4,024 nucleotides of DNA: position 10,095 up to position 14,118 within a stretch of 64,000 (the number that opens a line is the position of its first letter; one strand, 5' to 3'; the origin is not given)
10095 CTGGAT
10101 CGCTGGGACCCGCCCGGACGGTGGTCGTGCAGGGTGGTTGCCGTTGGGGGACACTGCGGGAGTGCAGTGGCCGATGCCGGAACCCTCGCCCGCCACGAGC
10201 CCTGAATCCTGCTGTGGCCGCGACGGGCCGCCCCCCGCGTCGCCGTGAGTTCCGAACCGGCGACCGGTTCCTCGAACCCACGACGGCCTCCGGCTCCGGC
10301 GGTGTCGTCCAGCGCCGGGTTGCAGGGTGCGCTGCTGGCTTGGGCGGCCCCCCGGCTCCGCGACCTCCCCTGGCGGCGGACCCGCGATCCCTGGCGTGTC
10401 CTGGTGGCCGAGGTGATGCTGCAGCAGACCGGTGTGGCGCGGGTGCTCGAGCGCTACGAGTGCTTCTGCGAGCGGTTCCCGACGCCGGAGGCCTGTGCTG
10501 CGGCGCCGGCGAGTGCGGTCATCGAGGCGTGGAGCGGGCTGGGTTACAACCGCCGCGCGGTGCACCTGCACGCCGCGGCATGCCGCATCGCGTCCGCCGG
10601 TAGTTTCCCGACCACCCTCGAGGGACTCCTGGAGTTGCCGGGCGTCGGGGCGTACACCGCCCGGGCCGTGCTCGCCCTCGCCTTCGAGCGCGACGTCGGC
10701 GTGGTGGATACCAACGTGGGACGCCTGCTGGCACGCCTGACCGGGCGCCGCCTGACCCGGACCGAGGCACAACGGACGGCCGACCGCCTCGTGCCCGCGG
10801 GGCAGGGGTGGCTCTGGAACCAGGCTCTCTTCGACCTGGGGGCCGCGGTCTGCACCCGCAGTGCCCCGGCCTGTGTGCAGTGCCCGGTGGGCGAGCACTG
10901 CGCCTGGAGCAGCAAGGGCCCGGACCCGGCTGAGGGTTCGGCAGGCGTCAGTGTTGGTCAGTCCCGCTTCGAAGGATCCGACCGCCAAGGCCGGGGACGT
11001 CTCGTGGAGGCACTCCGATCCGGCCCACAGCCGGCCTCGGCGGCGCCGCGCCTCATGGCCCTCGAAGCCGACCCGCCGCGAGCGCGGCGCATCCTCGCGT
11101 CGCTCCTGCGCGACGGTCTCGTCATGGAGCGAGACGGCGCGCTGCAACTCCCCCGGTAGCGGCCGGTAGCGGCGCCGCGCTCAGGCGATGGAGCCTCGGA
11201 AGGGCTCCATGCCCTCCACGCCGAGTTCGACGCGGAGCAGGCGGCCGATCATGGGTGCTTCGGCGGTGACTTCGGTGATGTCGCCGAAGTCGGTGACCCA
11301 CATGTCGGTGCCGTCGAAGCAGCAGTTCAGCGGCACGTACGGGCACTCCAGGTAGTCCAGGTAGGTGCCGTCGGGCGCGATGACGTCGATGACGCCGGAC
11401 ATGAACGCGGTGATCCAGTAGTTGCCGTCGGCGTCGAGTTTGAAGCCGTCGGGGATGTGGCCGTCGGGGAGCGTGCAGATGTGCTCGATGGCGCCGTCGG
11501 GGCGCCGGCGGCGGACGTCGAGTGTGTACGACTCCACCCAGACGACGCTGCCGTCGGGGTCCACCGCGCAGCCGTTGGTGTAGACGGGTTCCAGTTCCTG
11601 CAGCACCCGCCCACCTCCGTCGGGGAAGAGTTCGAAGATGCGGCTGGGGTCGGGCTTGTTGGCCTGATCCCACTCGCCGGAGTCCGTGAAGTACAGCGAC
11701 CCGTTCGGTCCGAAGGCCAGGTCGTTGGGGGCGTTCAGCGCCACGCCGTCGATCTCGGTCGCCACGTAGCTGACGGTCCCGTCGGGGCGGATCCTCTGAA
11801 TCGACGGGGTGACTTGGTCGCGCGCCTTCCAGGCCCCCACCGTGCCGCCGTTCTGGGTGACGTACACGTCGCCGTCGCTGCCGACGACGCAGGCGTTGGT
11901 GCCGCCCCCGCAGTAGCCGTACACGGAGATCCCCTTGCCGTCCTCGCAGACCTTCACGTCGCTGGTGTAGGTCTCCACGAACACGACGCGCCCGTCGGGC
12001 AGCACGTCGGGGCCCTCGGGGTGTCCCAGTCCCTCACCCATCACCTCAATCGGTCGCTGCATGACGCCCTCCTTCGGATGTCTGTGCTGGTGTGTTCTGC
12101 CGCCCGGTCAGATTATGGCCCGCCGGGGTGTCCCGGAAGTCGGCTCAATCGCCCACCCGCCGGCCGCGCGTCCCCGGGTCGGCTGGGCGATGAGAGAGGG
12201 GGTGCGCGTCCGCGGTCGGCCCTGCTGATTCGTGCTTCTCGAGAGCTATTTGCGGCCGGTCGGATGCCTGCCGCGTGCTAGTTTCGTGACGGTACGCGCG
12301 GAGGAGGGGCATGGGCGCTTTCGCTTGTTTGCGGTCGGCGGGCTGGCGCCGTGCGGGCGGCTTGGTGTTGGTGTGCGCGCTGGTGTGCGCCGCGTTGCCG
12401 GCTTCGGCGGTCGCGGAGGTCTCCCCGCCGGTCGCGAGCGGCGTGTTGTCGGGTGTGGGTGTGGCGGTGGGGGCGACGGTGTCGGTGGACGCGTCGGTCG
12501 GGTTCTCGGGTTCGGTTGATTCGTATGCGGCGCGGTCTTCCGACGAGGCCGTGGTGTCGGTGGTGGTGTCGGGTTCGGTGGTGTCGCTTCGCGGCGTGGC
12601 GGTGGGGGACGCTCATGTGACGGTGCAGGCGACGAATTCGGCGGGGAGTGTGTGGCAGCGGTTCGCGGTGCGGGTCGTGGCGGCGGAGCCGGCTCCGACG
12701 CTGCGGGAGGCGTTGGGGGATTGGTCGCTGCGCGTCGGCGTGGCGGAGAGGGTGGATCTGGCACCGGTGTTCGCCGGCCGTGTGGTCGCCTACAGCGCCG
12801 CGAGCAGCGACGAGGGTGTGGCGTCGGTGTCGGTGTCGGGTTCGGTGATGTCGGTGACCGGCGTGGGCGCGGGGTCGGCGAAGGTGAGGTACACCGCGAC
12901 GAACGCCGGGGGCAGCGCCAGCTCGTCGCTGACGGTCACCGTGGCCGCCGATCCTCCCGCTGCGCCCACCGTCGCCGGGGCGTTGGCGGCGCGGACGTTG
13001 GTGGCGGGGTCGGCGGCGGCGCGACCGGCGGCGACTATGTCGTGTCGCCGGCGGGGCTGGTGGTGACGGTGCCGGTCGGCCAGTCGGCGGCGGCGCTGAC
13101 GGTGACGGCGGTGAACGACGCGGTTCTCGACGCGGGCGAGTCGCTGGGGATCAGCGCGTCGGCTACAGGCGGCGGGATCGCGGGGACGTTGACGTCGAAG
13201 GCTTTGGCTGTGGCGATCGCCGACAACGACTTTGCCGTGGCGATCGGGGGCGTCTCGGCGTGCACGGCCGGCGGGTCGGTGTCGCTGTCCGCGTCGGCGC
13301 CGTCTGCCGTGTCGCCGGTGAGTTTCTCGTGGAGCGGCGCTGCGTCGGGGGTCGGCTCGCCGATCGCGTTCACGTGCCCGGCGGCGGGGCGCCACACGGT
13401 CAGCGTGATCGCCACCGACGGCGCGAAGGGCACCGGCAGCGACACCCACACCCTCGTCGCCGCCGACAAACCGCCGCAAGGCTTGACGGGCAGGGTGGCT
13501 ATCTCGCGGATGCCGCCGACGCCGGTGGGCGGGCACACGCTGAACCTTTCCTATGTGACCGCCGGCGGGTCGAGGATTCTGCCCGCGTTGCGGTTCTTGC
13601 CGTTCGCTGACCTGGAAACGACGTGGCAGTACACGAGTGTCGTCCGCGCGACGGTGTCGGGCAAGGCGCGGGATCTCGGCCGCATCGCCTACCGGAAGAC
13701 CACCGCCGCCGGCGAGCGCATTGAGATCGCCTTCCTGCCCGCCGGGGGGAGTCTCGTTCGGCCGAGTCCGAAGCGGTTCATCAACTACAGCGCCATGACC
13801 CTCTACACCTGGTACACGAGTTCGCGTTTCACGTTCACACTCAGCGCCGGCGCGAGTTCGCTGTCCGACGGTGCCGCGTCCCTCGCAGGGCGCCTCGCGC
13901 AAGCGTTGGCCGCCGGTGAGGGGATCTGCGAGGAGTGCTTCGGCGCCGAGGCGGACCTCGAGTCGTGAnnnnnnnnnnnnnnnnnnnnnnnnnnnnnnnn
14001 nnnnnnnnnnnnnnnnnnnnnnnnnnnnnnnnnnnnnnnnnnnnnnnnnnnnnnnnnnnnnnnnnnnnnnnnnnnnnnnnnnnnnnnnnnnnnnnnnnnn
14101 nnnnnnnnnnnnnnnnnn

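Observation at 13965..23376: Tandem triplication of 3.1-kb genes for Cys-paired RCC1-like propeller proteins; at least six ORFs plus fragments in the locus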

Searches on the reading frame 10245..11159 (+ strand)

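Call 17: search_protein_families(library=pfam, proteins=[window:10245-11159:+], max_evalue=0.001)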
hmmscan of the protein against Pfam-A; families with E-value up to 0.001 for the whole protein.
window:10245-11159:+ (304 aa): 2 families
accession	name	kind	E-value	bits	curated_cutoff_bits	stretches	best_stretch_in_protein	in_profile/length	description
PF00730.31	HhH-GPD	-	8.7e-15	55.4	26.2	1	54-179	1-102/108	HhH-GPD superfamily base excision DNA repair protein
PF00633.29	HHH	-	2.1e-06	27.7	24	1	120-144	5-29/30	Helix-hairpin-helix motif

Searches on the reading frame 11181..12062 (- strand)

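Call 17: search_protein_families(library=pfam, proteins=[window:11181-12062:-], max_evalue=0.001)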
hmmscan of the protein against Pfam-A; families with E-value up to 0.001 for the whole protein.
window:11181-12062:- (293 aa): 2 families
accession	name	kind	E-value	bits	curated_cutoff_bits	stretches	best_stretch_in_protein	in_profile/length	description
PF08450.18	SGL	-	4.2e-22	79.4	26.3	1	15-257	2-243/246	SMP-30/Gluconolactonase/LRE-like region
PF24684.1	Vgb_lyase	-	2.3e-06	27.1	50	1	87-237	119-258/290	Virginiamycin B lyase family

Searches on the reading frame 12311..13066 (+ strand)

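Call 17: search_protein_families(library=pfam, proteins=[window:12311-13066:+], max_evalue=0.001)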
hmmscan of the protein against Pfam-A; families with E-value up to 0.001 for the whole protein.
window:12311-13066:+ (251 aa): 0 families

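Call 67: search_protein_families(library=pfam, proteins=[window:12311-13066:+], max_evalue=0.1)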
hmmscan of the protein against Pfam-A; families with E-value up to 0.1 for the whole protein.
window:12311-13066:+ (251 aa): 2 families
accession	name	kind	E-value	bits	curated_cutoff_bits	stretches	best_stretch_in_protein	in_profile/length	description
PF00801.26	PKD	-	0.0096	16.3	23.5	0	155-211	26-80/80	PKD domain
PF19407.5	DUF5979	-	0.045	14.8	25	0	185-217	16-47/104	Domain of unknown function (DUF5979)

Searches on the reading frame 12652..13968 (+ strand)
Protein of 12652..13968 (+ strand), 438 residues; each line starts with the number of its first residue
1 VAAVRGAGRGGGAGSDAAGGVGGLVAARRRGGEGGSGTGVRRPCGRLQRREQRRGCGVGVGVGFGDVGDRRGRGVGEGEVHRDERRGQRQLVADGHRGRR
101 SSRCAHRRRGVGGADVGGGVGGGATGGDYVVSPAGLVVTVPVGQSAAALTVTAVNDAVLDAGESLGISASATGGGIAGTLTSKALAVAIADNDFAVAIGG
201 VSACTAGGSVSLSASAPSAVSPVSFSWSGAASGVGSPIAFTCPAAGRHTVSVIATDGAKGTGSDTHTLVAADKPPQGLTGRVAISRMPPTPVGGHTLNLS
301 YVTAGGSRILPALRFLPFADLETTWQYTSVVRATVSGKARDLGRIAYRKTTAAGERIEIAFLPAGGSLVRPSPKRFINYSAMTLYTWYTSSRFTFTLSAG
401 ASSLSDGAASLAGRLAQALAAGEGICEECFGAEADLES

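Call 17: search_protein_families(library=pfam, proteins=[window:12652-13968:+], max_evalue=0.001)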
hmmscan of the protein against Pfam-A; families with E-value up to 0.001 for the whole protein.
window:12652-13968:+ (438 aa): 0 families

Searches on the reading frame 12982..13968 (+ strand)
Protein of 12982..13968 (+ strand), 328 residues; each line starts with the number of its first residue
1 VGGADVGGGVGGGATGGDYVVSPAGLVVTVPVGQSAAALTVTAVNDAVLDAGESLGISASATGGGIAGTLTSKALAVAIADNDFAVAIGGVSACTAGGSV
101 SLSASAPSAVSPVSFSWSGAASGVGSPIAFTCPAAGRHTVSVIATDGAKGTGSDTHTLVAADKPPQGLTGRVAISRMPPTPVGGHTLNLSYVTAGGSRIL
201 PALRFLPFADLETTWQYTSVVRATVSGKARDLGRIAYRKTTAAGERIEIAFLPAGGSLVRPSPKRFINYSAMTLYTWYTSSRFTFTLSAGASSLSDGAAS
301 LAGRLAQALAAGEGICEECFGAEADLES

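Call 67: search_protein_families(library=pfam, proteins=[window:12982-13968:+], max_evalue=0.1)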
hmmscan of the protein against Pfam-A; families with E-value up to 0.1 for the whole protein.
window:12982-13968:+ (328 aa): 2 families
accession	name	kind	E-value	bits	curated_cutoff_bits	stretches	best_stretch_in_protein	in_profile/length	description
PF00801.26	PKD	-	0.012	16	23.5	1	95-157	12-78/80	PKD domain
PF19678.4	DUF6180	-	0.023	15.2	26.9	0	99-147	31-78/102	Family of unknown function (DUF6180)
